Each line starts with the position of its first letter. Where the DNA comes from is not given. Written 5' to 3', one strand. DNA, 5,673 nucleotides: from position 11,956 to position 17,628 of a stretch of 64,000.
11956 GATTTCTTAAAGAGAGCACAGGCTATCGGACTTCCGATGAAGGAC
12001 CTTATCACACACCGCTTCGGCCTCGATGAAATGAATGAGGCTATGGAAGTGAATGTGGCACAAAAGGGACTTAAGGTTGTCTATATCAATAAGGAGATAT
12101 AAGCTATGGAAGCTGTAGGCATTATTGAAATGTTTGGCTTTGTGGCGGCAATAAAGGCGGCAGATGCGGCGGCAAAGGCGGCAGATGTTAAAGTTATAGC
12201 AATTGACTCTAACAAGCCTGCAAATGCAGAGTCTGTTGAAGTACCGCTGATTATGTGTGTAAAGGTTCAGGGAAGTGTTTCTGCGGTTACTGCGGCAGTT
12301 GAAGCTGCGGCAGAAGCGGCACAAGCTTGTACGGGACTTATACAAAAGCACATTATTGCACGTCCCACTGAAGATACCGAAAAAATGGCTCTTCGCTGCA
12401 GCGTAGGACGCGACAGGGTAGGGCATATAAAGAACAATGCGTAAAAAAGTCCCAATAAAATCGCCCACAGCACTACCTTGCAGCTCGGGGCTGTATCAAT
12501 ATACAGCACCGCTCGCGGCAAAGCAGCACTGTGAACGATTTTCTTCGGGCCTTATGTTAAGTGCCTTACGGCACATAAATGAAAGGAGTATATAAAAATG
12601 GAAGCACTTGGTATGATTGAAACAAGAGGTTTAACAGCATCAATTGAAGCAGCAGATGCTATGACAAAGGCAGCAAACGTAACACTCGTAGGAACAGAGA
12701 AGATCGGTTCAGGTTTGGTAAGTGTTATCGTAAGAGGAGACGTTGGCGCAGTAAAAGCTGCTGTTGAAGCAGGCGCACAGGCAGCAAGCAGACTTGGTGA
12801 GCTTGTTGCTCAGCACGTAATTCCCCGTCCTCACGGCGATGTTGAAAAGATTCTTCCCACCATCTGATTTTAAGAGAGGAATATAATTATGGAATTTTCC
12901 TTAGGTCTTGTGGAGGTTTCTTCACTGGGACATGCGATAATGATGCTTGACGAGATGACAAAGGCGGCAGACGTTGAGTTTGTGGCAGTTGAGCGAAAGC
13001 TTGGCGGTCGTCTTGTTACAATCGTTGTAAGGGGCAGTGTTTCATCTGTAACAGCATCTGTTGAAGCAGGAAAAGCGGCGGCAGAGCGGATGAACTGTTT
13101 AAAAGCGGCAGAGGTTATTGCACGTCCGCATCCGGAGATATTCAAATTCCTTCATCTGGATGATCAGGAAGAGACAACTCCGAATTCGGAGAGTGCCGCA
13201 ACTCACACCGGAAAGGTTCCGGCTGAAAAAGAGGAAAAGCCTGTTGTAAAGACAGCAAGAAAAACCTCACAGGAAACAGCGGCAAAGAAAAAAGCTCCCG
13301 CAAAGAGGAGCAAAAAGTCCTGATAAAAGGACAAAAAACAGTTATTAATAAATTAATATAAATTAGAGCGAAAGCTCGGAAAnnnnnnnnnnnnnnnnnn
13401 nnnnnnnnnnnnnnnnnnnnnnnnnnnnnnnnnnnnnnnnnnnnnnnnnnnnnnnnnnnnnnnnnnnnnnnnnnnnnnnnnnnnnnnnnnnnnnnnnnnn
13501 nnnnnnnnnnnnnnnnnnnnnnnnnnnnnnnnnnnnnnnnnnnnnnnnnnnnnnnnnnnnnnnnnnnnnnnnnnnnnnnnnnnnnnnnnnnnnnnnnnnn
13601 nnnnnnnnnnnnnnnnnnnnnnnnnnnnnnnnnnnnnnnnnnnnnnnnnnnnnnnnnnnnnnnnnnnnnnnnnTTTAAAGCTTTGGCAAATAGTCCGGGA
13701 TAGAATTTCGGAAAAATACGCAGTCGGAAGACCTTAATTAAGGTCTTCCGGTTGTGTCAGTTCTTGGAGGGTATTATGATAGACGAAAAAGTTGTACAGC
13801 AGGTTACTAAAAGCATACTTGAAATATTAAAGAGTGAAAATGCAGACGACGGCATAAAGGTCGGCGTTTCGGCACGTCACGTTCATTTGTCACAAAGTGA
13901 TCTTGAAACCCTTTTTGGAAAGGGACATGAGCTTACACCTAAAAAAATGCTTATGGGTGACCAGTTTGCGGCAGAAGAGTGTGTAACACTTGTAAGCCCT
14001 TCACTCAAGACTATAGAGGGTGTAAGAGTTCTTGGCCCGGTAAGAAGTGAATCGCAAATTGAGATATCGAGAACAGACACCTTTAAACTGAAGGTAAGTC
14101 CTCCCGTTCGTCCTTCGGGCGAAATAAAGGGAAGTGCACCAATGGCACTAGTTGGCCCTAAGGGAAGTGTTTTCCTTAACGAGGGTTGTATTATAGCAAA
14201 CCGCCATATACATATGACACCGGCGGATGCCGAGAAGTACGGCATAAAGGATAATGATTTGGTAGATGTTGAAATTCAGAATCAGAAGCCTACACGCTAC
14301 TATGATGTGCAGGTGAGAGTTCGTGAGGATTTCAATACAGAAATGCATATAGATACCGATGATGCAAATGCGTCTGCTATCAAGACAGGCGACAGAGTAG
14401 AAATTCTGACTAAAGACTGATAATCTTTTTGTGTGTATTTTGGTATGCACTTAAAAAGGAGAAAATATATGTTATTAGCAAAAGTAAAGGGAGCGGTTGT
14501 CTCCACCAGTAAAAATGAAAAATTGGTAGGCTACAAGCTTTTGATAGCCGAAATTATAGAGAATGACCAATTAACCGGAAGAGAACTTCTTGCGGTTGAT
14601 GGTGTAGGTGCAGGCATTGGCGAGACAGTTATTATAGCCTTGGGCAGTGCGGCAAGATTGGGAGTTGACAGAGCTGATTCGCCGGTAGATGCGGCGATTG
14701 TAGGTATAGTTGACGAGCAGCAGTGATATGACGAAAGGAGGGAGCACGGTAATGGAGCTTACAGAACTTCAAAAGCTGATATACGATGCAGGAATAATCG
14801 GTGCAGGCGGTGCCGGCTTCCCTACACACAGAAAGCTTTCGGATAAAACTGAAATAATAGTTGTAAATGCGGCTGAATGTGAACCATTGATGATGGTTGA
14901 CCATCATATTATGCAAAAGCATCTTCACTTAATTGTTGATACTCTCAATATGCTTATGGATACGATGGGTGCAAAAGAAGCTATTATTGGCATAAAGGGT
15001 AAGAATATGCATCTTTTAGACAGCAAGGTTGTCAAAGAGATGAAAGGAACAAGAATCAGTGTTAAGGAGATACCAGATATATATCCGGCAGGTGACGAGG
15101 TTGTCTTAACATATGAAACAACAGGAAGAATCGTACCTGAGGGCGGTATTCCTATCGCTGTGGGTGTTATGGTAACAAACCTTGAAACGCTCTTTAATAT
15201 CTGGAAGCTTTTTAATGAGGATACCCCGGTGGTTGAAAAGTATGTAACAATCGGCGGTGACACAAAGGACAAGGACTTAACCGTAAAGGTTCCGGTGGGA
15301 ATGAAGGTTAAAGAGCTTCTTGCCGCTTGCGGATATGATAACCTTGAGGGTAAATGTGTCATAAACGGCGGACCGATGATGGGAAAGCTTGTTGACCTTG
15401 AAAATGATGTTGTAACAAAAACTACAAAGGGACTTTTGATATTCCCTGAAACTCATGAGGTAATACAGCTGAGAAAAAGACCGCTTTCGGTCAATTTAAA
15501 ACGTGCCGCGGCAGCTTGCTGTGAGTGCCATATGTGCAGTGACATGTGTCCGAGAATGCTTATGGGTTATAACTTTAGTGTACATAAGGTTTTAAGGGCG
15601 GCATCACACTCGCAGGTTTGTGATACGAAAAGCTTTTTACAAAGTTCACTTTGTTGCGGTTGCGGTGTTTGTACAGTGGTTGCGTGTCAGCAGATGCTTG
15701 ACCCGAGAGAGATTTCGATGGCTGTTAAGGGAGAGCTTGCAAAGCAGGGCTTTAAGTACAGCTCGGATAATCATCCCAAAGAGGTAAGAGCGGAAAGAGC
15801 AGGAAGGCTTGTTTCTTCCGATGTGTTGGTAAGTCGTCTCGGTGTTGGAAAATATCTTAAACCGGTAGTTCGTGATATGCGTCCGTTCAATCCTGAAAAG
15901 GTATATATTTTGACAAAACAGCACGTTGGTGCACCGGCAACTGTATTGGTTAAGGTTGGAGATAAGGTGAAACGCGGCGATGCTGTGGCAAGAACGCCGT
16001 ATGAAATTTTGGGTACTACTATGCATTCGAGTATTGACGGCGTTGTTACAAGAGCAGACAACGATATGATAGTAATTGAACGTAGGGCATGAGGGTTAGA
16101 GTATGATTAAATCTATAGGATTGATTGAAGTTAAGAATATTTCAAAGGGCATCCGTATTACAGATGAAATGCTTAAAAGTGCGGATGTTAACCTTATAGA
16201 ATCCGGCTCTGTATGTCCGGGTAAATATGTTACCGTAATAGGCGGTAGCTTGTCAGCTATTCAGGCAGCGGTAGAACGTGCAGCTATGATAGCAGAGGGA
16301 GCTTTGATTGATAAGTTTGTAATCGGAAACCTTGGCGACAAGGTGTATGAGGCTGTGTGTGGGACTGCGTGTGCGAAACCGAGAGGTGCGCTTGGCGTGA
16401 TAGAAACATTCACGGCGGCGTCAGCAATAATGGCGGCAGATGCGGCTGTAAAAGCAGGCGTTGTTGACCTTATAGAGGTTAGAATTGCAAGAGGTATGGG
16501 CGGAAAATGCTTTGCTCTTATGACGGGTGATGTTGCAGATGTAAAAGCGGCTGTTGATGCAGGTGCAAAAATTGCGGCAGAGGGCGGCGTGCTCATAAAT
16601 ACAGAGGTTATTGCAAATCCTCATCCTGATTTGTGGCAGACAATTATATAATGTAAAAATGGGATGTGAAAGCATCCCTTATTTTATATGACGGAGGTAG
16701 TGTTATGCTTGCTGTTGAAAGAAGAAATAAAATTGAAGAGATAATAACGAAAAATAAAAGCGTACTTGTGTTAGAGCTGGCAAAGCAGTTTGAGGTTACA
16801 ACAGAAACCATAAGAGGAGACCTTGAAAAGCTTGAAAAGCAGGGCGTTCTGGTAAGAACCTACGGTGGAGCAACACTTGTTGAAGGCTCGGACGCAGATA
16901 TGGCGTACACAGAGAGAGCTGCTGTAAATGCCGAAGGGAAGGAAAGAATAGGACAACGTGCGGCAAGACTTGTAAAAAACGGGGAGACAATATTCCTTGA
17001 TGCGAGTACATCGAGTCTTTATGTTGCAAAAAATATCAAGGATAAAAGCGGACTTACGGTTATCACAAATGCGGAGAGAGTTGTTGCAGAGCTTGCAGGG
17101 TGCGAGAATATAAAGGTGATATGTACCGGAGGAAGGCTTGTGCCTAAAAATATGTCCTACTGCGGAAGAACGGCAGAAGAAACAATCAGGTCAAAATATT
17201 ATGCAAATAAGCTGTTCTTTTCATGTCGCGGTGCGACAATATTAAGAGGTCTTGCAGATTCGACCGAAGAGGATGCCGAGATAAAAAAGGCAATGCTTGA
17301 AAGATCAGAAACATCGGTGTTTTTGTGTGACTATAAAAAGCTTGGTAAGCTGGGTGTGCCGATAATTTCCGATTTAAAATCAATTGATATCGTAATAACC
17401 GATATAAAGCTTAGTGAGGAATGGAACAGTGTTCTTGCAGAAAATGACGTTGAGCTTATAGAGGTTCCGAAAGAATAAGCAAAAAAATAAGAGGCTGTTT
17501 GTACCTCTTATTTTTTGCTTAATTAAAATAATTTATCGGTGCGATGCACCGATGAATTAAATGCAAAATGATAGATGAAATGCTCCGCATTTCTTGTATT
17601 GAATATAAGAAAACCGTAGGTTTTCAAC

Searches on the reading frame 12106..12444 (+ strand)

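Call 20: search_protein_families(library=pfam, proteins=[window:12106-12444:+], max_evalue=0.00001)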
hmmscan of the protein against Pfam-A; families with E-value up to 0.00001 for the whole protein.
window:12106-12444:+ (112 aa): 1 family
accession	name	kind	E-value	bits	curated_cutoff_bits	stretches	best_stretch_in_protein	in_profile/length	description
PF00936.24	BMC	-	4.7e-20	71.8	24.5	1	3-87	1-75/75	BMC domain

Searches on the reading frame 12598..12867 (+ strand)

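Call 20: search_protein_families(library=pfam, proteins=[window:12598-12867:+], max_evalue=0.00001)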
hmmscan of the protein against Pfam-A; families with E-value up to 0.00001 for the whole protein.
window:12598-12867:+ (89 aa): 1 family
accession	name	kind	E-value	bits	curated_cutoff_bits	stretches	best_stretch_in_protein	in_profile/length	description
PF00936.24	BMC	-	8.9e-32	109.3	24.5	1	3-78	1-75/75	BMC domain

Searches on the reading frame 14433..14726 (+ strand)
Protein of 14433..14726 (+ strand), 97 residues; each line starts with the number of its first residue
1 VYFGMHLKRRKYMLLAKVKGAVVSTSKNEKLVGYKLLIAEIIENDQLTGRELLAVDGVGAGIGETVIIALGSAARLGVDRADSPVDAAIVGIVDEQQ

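Call 20: search_protein_families(library=pfam, proteins=[window:14433-14726:+], max_evalue=0.00001)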
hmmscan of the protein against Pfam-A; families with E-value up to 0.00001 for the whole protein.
window:14433-14726:+ (97 aa): 1 family
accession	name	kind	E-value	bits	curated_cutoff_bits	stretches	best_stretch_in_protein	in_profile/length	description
PF03319.19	EutN_CcmL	-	1.6e-26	93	25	1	13-94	1-83/83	Ethanolamine utilisation protein EutN/carboxysome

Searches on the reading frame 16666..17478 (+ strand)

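Call 20: search_protein_families(library=pfam, proteins=[window:16666-17478:+], max_evalue=0.00001)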
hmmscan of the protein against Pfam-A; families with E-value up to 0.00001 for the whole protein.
window:16666-17478:+ (270 aa): 3 families
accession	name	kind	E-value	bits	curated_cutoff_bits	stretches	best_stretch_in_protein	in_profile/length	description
PF00455.28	DeoRC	-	5.4e-42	143.9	31.8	1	88-246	2-159/160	DeoR C terminal sensor domain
PF08220.18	HTH_DeoR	-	3.6e-15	55.9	21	1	19-72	1-54/57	DeoR-like helix-turn-helix domain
PF08279.18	HTH_11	-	1.4e-06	28.5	25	1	19-63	1-46/55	HTH domain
